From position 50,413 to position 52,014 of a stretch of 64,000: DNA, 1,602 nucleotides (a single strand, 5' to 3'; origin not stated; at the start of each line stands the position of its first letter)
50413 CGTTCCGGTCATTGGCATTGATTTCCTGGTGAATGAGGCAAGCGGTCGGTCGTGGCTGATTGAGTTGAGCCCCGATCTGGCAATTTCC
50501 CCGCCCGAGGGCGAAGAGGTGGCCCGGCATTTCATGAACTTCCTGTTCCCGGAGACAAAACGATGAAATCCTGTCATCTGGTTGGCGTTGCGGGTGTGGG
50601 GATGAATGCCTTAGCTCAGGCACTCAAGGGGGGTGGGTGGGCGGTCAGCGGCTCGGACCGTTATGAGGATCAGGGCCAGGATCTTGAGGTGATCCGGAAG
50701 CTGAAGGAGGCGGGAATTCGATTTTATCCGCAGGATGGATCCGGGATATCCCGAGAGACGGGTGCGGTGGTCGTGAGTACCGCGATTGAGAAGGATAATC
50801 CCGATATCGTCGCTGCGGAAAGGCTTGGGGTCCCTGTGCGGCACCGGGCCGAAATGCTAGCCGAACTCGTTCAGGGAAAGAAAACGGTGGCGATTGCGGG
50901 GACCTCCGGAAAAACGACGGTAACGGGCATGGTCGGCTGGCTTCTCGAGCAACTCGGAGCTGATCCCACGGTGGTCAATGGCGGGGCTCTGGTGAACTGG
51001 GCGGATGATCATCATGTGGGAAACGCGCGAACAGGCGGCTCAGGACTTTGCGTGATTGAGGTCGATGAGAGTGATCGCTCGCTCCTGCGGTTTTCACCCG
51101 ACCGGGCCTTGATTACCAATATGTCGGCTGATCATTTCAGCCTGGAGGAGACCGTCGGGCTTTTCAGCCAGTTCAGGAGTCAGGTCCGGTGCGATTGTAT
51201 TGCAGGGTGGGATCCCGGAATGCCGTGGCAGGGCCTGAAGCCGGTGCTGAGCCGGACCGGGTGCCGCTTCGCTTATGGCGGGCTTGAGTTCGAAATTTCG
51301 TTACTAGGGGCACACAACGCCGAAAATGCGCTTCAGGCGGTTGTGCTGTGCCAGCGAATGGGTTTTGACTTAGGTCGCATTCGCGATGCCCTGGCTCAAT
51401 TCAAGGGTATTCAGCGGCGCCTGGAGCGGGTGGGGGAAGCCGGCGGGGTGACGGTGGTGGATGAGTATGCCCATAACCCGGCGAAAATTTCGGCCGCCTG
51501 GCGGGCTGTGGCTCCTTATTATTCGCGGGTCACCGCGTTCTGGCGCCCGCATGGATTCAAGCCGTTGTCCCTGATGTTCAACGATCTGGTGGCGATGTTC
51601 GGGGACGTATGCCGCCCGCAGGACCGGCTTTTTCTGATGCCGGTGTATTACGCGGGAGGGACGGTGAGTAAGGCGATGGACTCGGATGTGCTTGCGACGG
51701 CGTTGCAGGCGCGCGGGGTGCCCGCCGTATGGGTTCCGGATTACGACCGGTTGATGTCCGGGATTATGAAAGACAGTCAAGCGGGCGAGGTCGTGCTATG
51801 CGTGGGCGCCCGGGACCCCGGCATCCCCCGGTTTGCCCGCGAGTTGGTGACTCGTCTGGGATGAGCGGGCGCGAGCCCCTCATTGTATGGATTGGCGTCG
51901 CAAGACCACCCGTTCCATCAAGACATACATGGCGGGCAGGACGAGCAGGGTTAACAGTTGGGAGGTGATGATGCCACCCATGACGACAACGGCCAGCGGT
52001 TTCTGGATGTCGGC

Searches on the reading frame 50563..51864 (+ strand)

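Call 4: search_protein_families(library=pfam, proteins=[window:50563-51864:+], max_evalue=0.01)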
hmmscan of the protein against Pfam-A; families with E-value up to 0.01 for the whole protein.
window:50563-51864:+ (433 aa): 3 families
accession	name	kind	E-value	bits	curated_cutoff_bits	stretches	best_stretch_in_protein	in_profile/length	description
PF01225.30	Mur_ligase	-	2.2e-16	60.4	21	1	5-106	3-94/95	Mur ligase family, catalytic domain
PF08245.18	Mur_ligase_M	-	2.2e-11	44.6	24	1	111-192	1-93/200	Mur ligase middle domain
PF02875.26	Mur_ligase_C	-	3.8e-11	44.3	28.4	1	285-417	1-127/127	Mur ligase, glutamate ligase domain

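Call 5: search_protein_families(library=ncbifam, proteins=[window:50563-51864:+], max_evalue=0.01)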
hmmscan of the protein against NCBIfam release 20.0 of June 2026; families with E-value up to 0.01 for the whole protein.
window:50563-51864:+ (433 aa): 26 families (the best 25 are shown)
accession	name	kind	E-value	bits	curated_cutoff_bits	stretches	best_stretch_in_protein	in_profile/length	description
TIGR01082.1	murC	equivalog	2.3e-85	287.4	335.1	2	4-211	2-204/449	UDP-N-acetylmuramate--L-alanine ligase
NF011171.0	PRK14573.1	equivalog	7.6e-54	182.8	1015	2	4-193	7-185/809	bifunctional UDP-N-acetylmuramate--L-alanine ligase/D-alanine--D-alanine ligase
TIGR01081.1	mpl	equivalog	2.4e-32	112.6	388.7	2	4-207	2-206/448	UDP-N-acetylmuramate:L-alanyl-gamma-D-glutamyl-meso-diaminopimelate ligase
NF053645.1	pMurC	equivalog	1.1e-24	87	560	2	240-324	308-393/492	pseudomurein biosynthesis peptide ligase pMurC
TIGR01087.1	murD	equivalog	1.9e-24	86.6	211.95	2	8-192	6-185/441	UDP-N-acetylmuramoyl-L-alanine--D-glutamate ligase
NF001124.0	PRK00139.1-2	equivalog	2.3e-18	66.2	476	2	239-319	294-374/500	UDP-N-acetylmuramoyl-L-alanyl-D-glutamate--2,6-diaminopimelate ligase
TIGR01085.1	murE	subfamily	3.1e-17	62.7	257.3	2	239-317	274-353/472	UDP-N-acetylmuramyl-tripeptide synthetase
NF008896.0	PRK11929.1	equivalog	4.8e-15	54.5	1023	2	240-317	299-377/965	bifunctional UDP-N-acetylmuramoyl-L-alanyl-D-glutamate--2,6-diaminopimelate ligase MurE/UDP-N-acetylmuramoyl-tripeptide--D-alanyl-D-alanine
TIGR01143.1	murF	subfamily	3.5e-14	52.6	288.6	2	237-317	237-319/418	UDP-N-acetylmuramoyl-tripeptide--D-alanyl-D-alanine ligase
NF001126.0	PRK00139.1-4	equivalog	6.1e-14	51.4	373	2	242-310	288-356/486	UDP-N-acetylmuramoyl-L-alanyl-D-glutamate--2,6-diaminopimelate ligase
NF001123.0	PRK00139.1-1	equivalog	2.7e-11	42.9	586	1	238-317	292-371/493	UDP-N-acetylmuramoyl-L-alanyl-D-glutamate--2,6-diaminopimelate ligase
NF053647.1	pMurD2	equivalog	1.6e-10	40.4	550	1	8-290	7-283/405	pseudomurein biosynthesis peptide ligase pMurD2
NF010628.0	PRK14022.1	equivalog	2.1e-10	39.9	536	1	242-320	288-365/483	UDP-N-acetylmuramoyl-L-alanyl-D-glutamate--L-lysine ligase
NF053648.1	pMurE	equivalog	2.2e-10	39.8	600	1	247-316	281-348/464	pseudomurein biosynthesis peptide ligase pMurE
NF033197.0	F430_CfbE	equivalog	1.2e-09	37.7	250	1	241-302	260-320/430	coenzyme F430 synthase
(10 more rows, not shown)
